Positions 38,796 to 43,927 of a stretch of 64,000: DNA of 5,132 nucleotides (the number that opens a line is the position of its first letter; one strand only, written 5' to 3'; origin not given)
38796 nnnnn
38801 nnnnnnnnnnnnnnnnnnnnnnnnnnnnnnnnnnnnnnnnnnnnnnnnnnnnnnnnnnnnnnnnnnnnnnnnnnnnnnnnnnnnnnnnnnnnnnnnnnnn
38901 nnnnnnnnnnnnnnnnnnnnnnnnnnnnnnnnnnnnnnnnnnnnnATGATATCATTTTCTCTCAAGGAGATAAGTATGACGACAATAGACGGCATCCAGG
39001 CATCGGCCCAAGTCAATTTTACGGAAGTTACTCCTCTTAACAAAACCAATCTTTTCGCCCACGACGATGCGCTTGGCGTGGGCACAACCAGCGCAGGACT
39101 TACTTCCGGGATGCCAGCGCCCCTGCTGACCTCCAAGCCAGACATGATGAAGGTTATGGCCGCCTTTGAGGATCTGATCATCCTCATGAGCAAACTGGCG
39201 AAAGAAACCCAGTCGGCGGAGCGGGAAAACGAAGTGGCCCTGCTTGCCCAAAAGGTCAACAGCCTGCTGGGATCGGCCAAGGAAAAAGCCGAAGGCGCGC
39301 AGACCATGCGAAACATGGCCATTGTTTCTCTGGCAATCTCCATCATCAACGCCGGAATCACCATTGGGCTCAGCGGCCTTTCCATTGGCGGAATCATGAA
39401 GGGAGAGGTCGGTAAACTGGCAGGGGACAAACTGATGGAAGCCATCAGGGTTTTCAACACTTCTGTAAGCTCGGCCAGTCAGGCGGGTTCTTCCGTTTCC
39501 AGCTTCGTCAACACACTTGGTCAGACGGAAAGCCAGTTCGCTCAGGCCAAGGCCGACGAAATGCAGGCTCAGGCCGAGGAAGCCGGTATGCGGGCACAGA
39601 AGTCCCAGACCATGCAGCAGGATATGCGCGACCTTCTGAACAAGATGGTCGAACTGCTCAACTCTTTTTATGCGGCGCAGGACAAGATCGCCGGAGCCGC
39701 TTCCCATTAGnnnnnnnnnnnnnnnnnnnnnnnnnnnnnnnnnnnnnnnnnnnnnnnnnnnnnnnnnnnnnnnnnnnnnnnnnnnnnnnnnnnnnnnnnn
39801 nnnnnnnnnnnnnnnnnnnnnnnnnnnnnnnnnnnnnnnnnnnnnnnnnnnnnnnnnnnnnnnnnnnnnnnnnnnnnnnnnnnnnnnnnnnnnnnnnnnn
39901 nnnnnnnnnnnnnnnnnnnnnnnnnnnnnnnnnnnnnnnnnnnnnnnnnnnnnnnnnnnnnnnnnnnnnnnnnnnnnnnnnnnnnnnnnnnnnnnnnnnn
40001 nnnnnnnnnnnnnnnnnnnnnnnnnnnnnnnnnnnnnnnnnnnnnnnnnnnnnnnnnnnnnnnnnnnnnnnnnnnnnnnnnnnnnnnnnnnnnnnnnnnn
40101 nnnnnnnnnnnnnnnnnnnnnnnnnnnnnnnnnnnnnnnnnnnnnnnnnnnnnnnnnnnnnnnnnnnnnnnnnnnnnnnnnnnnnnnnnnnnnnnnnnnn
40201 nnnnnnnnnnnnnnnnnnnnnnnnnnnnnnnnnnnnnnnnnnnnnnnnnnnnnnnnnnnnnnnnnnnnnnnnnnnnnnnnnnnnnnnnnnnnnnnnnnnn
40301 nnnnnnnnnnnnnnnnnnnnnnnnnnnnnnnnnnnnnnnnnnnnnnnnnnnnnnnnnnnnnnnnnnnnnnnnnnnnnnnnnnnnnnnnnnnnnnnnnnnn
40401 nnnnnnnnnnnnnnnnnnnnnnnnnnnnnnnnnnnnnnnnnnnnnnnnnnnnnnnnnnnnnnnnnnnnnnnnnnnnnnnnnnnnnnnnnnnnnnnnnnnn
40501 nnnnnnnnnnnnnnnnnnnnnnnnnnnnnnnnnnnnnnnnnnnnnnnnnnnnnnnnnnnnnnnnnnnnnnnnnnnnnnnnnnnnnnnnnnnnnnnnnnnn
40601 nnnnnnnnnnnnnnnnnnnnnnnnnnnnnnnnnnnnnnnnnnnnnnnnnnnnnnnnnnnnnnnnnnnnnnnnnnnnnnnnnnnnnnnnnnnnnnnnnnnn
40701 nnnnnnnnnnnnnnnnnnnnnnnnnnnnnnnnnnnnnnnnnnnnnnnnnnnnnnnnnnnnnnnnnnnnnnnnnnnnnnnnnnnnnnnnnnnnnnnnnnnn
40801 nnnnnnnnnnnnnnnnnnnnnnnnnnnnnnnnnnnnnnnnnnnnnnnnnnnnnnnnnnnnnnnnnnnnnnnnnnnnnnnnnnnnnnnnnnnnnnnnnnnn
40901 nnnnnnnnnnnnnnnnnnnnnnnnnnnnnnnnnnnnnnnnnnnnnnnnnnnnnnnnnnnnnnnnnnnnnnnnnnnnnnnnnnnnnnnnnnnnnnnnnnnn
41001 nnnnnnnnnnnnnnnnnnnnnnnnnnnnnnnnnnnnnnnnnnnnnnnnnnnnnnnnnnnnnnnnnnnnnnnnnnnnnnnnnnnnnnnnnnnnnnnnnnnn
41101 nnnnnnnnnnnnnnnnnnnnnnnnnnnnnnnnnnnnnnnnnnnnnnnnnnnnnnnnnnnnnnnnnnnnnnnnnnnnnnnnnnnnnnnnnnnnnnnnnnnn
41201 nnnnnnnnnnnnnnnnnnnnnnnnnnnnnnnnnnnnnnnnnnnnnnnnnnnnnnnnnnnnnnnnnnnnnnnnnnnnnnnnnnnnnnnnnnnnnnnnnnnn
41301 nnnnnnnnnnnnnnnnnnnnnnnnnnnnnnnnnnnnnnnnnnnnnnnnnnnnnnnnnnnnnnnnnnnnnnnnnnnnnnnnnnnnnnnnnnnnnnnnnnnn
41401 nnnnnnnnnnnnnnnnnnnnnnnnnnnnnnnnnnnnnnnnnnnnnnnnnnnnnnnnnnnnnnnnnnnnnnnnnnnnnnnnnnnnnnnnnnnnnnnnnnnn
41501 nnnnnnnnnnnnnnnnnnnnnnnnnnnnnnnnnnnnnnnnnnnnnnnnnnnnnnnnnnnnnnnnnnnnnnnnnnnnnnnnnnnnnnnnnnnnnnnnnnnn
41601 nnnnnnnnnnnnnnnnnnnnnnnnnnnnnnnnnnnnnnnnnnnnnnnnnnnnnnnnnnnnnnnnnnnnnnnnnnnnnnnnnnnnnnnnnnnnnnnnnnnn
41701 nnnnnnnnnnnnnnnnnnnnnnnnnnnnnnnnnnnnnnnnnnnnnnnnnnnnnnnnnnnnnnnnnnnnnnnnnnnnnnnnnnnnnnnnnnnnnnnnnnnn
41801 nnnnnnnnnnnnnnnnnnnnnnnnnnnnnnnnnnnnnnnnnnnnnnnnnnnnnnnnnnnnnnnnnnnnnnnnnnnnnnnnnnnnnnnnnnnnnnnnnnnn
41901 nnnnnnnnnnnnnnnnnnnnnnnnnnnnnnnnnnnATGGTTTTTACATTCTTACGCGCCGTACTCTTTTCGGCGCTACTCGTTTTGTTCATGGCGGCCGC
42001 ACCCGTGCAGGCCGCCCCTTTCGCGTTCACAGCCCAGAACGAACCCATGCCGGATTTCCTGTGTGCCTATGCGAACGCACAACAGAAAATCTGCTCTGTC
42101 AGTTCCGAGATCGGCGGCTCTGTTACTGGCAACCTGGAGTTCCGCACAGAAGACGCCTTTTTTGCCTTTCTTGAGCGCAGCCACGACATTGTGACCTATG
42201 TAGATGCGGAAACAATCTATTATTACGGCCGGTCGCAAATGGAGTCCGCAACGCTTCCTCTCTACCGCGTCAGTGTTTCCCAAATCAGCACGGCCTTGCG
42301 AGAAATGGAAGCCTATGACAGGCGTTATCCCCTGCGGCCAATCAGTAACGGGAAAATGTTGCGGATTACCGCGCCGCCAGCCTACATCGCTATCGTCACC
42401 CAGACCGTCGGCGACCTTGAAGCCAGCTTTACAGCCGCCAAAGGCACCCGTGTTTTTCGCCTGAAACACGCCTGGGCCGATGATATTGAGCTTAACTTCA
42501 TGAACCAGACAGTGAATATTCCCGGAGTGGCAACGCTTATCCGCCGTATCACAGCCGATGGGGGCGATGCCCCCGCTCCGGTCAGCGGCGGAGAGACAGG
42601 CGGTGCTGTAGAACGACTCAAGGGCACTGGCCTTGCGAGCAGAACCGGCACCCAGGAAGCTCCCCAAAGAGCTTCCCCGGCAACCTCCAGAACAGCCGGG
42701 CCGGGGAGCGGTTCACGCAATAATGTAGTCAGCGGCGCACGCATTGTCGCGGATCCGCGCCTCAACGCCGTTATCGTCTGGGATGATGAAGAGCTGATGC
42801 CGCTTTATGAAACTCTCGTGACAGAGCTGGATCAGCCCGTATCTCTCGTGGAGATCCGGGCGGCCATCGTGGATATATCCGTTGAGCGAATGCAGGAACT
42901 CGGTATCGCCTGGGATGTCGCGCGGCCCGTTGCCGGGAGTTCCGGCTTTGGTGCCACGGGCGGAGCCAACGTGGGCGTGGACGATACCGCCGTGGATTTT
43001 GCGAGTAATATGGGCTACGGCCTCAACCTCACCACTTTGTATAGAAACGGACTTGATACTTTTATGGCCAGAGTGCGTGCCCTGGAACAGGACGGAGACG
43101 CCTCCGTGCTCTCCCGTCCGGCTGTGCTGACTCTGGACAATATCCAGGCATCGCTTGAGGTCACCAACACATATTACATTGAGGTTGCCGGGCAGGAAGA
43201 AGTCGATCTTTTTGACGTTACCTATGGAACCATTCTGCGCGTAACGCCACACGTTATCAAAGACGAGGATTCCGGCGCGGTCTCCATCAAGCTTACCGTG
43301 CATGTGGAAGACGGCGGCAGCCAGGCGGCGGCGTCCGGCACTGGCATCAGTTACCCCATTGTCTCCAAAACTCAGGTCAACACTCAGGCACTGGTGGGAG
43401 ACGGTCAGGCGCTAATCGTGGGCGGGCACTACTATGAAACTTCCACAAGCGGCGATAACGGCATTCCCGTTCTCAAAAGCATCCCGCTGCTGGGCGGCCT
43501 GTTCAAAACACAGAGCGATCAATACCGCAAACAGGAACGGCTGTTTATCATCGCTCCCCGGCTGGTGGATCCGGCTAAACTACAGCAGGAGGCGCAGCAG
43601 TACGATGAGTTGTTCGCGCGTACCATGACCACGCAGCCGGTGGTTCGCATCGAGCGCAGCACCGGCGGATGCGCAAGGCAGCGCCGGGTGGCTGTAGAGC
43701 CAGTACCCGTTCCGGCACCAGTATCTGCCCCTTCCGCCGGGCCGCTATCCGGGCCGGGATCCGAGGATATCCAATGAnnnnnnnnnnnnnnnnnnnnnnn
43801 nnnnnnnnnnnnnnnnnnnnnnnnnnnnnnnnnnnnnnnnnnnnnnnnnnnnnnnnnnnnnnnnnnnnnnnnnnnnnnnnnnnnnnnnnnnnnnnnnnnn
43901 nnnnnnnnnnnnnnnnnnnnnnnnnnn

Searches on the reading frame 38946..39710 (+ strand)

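Call 8: search_protein_families(library=pfam, proteins=[window:38946-39710:+], max_evalue=0.01)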
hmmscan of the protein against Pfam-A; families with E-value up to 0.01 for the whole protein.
window:38946-39710:+ (254 aa): 1 family
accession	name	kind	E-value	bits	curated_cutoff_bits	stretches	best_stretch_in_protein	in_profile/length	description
PF09991.14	DUF2232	-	0.00036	20.3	27.8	1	127-244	54-167/290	Predicted membrane protein (DUF2232)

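Call 74: search_protein_families(library=pfam, proteins=[window:38946-39710:+], max_evalue=1)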
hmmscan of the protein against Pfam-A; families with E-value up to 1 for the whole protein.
window:38946-39710:+ (254 aa): 5 families
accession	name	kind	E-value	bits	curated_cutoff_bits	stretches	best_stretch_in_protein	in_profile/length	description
PF09991.14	DUF2232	-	0.00036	20.3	27.8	1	127-244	54-167/290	Predicted membrane protein (DUF2232)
PF14075.11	UBN_AB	-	0.037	14.1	25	0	77-126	9-58/211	Ubinuclein conserved middle domain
PF18826.6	bVLRF1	-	0.17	12.3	27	1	195-239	40-83/145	Bacteroidetes VLRF1 release factor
PF20512.3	PMI_typeI_hel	-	0.35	11.8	23.4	1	189-242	24-76/88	Phosphomannose isomerase type I, helical insertion domain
PF11594.13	Med28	-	0.95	10.3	29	0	175-227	31-81/102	Mediator complex subunit 28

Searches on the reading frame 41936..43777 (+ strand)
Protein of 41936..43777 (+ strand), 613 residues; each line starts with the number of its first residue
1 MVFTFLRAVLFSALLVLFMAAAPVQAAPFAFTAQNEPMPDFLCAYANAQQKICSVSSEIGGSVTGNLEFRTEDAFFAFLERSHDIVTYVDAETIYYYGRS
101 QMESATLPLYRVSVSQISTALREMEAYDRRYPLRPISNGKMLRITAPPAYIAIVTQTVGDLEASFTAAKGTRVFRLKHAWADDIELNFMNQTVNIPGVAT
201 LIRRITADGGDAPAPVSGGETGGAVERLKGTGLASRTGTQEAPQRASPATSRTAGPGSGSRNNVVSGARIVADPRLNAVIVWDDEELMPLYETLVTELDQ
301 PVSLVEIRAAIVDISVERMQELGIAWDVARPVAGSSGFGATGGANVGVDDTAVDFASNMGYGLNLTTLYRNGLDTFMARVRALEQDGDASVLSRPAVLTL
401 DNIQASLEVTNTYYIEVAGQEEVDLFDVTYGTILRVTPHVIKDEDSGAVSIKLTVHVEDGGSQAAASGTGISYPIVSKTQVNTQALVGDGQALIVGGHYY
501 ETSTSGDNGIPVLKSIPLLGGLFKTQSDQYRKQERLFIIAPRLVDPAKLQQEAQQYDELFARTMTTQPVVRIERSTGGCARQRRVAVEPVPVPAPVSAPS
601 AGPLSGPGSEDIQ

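Call 8: search_protein_families(library=pfam, proteins=[window:41936-43777:+], max_evalue=0.01)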
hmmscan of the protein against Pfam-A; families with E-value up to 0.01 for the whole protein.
window:41936-43777:+ (613 aa): 2 families
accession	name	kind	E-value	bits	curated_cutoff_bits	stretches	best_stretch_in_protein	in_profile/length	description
PF00263.26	Secretin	-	8.6e-39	133.3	27.5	1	382-545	1-169/169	Bacterial type II and III secretion system protein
PF03958.22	Secretin_N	-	6.2e-19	68.4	28.2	2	171-302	1-67/69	Bacterial type II/III secretion system short domain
